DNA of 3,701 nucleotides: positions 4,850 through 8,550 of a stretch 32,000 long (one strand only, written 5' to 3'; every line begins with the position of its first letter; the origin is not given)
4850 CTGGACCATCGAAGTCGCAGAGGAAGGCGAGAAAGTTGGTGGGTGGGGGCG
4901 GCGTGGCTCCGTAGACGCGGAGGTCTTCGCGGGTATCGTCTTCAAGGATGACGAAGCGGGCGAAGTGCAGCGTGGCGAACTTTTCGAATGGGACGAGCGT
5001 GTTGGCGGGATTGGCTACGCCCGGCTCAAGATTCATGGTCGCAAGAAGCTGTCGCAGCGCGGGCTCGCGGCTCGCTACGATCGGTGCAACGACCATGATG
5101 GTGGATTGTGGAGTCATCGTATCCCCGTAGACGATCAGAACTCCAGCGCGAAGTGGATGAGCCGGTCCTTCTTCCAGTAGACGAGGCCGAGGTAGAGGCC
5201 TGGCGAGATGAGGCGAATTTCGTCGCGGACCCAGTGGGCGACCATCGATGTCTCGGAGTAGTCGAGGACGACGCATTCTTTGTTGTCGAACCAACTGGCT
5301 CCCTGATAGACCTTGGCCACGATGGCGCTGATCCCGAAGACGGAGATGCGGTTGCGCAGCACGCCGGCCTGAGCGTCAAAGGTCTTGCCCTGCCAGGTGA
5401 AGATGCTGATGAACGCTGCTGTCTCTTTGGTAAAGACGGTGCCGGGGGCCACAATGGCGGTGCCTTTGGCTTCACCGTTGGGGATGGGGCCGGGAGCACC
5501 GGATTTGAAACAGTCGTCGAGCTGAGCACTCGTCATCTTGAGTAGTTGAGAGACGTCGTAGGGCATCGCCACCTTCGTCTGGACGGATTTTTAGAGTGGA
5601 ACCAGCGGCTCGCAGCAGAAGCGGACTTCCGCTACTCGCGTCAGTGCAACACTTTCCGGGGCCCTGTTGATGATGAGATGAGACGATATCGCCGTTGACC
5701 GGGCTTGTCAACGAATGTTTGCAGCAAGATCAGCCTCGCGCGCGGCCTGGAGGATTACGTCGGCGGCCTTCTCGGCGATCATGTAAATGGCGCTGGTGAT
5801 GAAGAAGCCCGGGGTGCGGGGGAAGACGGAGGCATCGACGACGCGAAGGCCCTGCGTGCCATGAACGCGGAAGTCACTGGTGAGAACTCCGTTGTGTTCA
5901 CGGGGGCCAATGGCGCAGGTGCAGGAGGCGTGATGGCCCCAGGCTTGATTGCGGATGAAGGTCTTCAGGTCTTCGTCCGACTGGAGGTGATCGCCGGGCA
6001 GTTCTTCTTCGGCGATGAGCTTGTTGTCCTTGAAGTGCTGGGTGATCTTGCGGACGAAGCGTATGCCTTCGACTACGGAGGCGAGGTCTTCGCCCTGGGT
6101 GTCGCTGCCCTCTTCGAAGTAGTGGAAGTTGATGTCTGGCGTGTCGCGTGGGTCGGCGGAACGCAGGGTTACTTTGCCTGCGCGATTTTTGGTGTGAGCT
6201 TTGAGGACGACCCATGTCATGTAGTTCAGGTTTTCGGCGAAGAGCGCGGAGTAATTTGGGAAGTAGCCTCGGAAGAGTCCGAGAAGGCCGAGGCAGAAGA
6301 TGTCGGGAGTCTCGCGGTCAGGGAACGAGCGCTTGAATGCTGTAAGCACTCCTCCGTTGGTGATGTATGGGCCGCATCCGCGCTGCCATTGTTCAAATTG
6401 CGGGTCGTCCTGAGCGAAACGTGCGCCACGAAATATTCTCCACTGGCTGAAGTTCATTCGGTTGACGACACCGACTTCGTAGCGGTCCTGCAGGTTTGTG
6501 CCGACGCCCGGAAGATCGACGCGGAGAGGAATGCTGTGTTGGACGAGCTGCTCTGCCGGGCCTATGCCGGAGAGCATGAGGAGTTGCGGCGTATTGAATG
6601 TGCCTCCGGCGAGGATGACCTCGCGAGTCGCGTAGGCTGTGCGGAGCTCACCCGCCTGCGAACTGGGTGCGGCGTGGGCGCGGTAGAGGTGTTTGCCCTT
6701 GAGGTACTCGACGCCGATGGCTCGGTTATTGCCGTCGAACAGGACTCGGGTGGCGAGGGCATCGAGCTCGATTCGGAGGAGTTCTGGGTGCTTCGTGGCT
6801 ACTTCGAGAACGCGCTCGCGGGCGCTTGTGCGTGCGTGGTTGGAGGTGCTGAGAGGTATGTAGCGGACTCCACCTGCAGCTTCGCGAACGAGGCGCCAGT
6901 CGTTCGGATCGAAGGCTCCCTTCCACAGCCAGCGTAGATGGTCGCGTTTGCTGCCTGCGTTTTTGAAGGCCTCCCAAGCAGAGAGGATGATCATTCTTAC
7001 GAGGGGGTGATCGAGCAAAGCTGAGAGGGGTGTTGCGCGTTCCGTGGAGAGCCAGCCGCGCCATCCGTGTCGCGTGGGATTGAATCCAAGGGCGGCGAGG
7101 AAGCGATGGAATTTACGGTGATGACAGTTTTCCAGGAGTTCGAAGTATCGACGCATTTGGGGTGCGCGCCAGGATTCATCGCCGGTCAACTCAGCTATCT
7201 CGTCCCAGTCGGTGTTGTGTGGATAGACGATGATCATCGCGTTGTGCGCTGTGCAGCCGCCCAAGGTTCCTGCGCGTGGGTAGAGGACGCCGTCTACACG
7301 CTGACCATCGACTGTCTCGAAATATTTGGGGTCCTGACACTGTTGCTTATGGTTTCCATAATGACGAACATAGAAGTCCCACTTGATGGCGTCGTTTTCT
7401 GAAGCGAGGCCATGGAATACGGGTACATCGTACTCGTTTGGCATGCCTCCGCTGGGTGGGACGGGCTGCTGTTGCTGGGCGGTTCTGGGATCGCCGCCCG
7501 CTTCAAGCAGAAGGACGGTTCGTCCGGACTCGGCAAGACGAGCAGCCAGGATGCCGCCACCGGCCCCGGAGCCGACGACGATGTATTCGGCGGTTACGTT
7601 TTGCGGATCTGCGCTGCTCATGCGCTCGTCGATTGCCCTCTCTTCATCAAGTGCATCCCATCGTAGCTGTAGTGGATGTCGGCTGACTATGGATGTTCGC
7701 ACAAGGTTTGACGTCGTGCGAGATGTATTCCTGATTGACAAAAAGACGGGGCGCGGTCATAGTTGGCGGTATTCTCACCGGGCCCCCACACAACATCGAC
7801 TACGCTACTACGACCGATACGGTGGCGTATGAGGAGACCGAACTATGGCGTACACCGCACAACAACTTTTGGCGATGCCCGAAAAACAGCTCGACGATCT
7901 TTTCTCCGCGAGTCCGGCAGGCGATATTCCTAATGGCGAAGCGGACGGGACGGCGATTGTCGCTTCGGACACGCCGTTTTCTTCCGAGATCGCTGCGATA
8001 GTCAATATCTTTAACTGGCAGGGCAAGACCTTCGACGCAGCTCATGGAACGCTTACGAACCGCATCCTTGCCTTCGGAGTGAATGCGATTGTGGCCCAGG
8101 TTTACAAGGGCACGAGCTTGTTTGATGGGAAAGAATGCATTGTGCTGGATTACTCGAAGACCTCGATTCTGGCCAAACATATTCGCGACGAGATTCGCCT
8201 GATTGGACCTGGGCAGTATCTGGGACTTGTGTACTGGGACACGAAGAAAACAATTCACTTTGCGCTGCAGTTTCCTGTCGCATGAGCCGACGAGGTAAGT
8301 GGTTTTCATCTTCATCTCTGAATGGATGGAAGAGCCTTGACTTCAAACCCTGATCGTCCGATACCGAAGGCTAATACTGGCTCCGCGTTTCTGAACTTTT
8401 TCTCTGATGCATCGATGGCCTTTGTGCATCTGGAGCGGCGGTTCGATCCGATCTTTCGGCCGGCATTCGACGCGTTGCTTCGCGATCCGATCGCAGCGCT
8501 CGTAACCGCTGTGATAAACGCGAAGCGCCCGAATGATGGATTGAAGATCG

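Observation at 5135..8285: Two paralogous small proteins head the two divergent operons and are old duplicates with saturated synonymous sites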

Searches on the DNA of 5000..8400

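Call 67: search_rna_families(source=window, start=5000, end=8400, threshold=evalue, max_evalue=1)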
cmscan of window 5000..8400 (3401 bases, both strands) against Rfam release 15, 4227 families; matches with E-value up to 1: 0.
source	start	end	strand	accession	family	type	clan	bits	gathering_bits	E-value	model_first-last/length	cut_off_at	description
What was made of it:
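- Tried and rejected: Rfam found no known RNA in 5000-8400 (call 67).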

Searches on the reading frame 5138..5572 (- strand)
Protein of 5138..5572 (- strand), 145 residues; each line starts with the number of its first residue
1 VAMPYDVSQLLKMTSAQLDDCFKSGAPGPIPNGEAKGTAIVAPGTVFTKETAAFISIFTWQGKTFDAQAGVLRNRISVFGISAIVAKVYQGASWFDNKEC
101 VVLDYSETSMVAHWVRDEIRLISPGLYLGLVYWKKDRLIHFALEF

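Call 4: search_protein_families(library=pfam, proteins=[window:5138-5572:-], max_evalue=0.01)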
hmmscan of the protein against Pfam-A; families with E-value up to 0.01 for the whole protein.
window:5138-5572:- (145 aa): 0 families

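Call 5: search_protein_families(library=pfam, proteins=[window:5138-5572:-], max_evalue=10)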
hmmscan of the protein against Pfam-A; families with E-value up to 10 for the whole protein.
window:5138-5572:- (145 aa): 0 families

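Call 8: search_protein_families(library=ncbifam, proteins=[window:5138-5572:-], max_evalue=1)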
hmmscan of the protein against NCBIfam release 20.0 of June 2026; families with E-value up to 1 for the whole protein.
window:5138-5572:- (145 aa): 0 families

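Call 10: find_homologous_proteins(query=window:5138-5566:-, max_evalue=0.001)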
Query window:5138-5566:- (143 aa): 3210 proteins with E <= 0.001 among 3294 candidates; the best 120 are listed.
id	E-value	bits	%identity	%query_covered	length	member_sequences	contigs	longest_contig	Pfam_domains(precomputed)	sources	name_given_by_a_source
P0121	3.6e-91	320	100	100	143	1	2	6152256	-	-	-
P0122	4.8e-90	317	99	100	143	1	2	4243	-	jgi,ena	jgi:hypothetical protein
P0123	1.0e-88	312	98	100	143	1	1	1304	-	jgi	jgi:hypothetical protein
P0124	2.4e-88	311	97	100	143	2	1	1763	-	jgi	jgi:hypothetical protein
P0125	4.3e-87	307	95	100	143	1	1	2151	-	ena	-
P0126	4.2e-85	301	92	100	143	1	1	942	-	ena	-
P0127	3.3e-84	298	92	100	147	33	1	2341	-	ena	-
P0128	5.7e-84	297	91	100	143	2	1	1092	-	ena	-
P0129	1.8e-83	295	99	93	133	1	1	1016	-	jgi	jgi:hypothetical protein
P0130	5.7e-83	294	92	100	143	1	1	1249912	-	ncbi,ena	-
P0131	7.8e-83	293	91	100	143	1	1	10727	-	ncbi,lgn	ncbi:MAG TPA: hypothetical protein VIX90_08430 [Edaphobacter sp.]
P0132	5.2e-80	284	87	100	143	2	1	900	-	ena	-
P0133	5.1e-79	281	85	100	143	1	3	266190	-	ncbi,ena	-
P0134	5.0e-78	278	86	100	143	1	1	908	-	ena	-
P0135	4.8e-76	271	89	93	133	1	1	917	-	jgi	-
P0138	4.3e-72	258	76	100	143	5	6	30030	-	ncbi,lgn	-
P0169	9.0e-63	228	71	100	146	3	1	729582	-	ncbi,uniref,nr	ncbi:hypothetical protein [Paracidobacterium acidisoli]|uniref:DUF4334 domain-containing protein n=1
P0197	4.7e-62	226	67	100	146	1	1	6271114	-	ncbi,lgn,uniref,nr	ncbi:hypothetical protein H7849_13395 [Alloacidobacterium dinghuense]|uniref:Uncharacterized protein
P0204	6.4e-62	225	71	100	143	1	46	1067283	-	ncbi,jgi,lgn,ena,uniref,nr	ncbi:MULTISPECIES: hypothetical protein [unclassified Acidisoma]|jgi:hypothetical protein|uniref:hyp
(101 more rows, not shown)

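Call 22: list_cluster_members(proteins=[P0169, P0204, P0197, P0131, P0059, P0081])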
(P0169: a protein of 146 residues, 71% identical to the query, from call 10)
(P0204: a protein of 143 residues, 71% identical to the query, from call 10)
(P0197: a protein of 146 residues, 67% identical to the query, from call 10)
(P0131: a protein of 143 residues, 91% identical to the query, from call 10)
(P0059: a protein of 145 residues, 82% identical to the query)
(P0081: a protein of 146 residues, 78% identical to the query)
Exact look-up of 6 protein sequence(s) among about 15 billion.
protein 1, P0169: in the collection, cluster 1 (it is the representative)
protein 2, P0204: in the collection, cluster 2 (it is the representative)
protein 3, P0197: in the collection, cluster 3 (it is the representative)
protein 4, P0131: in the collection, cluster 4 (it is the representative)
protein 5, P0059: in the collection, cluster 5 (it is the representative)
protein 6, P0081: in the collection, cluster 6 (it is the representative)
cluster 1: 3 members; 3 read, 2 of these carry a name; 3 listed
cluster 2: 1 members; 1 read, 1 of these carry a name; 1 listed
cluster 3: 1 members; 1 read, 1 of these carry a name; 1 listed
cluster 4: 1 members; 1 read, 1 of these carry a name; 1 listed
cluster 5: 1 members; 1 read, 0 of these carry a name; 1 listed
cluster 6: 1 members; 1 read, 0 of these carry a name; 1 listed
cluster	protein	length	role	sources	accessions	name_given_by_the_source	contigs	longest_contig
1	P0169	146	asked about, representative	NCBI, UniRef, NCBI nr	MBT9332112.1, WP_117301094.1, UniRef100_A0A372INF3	hypothetical protein [Paracidobacterium acidisoli] | DUF4334 domain-containing protein n=1 Tax=Paracidobacterium acidisoli TaxID=2303751 ...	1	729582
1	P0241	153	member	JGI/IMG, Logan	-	hypothetical protein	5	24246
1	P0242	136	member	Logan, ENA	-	-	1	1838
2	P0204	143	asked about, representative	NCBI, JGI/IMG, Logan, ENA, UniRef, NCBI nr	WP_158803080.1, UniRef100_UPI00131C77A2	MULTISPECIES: hypothetical protein [unclassified Acidisoma] | hypothetical protein | hypothetical protein n=1 Tax=unclassified Acidisoma TaxID=2634065 RepID=UPI00131C77A2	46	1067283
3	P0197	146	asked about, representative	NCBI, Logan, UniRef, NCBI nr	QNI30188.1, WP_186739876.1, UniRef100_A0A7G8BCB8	hypothetical protein H7849_13395 [Alloacidobacterium dinghuense] | Uncharacterized protein n=1 Tax=Alloacidobacterium dinghuense TaxID=2763107 ... | hypothetical protein [Alloacidobacterium dinghuense]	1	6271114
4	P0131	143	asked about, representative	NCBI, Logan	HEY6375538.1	MAG TPA: hypothetical protein VIX90_08430 [Edaphobacter sp.]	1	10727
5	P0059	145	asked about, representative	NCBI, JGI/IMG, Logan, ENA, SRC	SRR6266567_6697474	-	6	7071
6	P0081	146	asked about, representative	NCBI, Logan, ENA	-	-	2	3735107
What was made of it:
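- On Pfam DUF4334 (PF14232) / GXWXG (PF14231): One UniRef name reads 'DUF4334 domain-containing protein', for P0169 (call 22).
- Closest known: Pfam GXWXG. Same: UniRef names the 71%-identical P0169 'DUF4334 domain-containing protein' (calls 10, 22).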

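Call 52: find_encoding_contigs(protein=P0138, flank=8000, max_places=2)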
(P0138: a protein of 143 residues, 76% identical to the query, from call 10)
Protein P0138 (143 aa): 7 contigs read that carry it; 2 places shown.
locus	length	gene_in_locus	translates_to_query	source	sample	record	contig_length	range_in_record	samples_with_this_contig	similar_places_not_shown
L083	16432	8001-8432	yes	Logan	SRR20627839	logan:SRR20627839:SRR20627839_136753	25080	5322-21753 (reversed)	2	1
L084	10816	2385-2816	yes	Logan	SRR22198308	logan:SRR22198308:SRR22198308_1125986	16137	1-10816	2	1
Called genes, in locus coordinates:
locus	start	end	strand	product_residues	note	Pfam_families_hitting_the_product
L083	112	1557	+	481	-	PF02952:Fucose_iso_C (faint), PF11762:Arabinose_Iso_C (weak)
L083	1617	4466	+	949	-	PF25788:Ig_Rha78A_N, PF08531:Bac_rhamnosid_N, PF05592:Bac_rhamnosid, PF17389:Bac_rhamnosid6H, PF17390:Bac_rhamnosid_C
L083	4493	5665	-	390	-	-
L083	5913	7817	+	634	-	PF00732:GMC_oxred_N, PF00890:FAD_binding_2 (faint), PF13450:NAD_binding_8 (weak), PF05199:GMC_oxred_C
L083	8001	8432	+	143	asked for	-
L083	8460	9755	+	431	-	-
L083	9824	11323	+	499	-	-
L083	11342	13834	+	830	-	-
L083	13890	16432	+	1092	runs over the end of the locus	PF01734:Patatin (faint)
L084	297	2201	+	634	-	PF00732:GMC_oxred_N, PF00890:FAD_binding_2 (faint), PF13450:NAD_binding_8 (weak), PF05199:GMC_oxred_C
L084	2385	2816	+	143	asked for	-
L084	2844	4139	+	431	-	-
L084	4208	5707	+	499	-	-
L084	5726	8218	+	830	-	-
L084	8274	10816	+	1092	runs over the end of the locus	PF01734:Patatin (faint)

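Call 53: find_encoding_contigs(protein=P0204, flank=8000, max_places=2)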
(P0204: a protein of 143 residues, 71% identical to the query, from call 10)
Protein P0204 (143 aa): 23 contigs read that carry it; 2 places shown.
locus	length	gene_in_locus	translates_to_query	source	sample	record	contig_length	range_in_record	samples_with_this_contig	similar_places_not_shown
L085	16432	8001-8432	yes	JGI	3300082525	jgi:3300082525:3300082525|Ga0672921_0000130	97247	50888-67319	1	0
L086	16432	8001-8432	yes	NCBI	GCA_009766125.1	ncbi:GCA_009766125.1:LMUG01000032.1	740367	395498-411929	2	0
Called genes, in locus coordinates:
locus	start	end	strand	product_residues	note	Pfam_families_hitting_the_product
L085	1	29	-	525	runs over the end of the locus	PF21760:SecD_1st, PF22599:SecDF_P1_head, PF02355:SecD_SecF_C, PF00873:ACR_tran (faint)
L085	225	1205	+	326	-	PF01408:GFO_IDH_MocA, PF03447:NAD_binding_3 (weak), PF22725:GFO_IDH_MocA_C3, PF02894:GFO_IDH_MocA_C (weak)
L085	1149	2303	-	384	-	PF02684:LpxB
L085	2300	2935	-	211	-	-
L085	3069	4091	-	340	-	PF00152:tRNA-synt_2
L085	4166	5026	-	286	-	-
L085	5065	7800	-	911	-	PF01734:Patatin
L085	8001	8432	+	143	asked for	-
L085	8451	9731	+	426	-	-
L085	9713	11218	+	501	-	-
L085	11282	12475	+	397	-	PF12358:DUF3644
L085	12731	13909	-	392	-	-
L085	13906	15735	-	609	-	PF00890:FAD_binding_2 (faint), PF13450:NAD_binding_8 (faint), PF00732:GMC_oxred_N, PF05199:GMC_oxred_C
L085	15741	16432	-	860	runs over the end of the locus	-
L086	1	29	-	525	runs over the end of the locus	PF21760:SecD_1st, PF22599:SecDF_P1_head, PF02355:SecD_SecF_C, PF00873:ACR_tran (faint)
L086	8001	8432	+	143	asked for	-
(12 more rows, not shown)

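Call 59: search_protein_families(library=pfam, proteins=[L083:13890-16430:+, L085:5068-7800:-, L083:4496-5665:-, L085:12734-13909:-], max_evalue=0.01)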
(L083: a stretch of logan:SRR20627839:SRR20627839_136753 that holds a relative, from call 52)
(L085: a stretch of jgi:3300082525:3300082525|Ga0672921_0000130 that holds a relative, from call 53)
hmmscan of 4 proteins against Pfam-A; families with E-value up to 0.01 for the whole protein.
L083:13890-16430:+ (847 aa): 1 family
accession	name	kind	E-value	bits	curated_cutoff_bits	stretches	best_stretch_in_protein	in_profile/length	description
PF01734.28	Patatin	-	8.8e-06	26.5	27.7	1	189-271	1-70/191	Patatin-like phospholipase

L085:5068-7800:- (911 aa): 1 family
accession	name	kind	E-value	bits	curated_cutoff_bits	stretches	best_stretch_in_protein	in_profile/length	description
PF01734.28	Patatin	-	1.4e-08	35.7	27.7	1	73-134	1-60/191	Patatin-like phospholipase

L083:4496-5665:- (390 aa): 0 families

L085:12734-13909:- (392 aa): 0 families
